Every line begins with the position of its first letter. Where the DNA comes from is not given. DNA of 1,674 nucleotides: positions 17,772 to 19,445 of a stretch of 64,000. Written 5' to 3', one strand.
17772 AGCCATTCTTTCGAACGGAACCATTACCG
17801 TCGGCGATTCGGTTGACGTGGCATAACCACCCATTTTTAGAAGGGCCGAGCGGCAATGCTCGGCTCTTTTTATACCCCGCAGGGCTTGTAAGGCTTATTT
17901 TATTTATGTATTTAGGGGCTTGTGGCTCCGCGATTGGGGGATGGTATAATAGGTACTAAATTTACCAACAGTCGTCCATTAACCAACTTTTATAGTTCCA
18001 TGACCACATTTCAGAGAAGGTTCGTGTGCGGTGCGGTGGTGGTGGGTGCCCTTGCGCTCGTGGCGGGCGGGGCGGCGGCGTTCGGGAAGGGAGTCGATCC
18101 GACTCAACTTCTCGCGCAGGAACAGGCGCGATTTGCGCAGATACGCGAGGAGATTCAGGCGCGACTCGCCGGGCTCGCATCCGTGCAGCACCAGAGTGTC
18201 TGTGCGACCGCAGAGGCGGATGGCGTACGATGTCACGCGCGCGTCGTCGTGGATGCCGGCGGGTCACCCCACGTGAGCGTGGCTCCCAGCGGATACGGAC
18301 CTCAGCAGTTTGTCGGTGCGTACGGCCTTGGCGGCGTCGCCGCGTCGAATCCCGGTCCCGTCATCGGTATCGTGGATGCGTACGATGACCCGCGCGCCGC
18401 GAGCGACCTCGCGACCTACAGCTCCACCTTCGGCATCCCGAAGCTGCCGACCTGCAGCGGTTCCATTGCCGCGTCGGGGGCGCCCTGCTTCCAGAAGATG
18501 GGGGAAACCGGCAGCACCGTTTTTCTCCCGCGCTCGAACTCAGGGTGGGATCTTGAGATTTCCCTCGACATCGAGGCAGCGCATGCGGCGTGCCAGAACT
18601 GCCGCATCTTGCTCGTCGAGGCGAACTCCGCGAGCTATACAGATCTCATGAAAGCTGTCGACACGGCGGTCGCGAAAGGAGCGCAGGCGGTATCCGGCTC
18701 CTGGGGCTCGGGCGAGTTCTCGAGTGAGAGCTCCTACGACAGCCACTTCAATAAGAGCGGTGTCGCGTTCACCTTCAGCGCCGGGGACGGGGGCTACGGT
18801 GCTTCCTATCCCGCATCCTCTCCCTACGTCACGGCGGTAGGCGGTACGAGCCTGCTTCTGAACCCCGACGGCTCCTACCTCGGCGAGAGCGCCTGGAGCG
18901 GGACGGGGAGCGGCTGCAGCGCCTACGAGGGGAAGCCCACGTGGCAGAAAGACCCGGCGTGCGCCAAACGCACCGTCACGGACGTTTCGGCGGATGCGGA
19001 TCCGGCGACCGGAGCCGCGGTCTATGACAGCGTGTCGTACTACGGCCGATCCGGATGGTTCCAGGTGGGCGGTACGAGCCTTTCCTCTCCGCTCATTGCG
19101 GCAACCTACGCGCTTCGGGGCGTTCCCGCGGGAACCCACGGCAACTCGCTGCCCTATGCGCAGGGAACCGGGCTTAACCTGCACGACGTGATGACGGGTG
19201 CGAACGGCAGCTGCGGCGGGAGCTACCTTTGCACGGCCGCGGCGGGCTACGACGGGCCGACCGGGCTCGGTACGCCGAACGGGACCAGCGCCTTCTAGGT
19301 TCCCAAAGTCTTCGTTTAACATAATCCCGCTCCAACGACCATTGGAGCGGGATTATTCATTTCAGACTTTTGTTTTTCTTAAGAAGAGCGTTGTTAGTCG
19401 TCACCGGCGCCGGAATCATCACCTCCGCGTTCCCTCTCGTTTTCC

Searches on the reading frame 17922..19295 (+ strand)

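Call 51: search_protein_families(library=pfam, proteins=[window:17922-19295:+], max_evalue=0.001)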
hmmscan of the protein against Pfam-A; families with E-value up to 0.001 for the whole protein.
window:17922-19295:+ (458 aa): 1 family
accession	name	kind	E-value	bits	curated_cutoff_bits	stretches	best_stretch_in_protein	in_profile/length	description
PF00082.27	Peptidase_S8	-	1.7e-08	34.6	21.8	1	221-398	75-252/288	Subtilase family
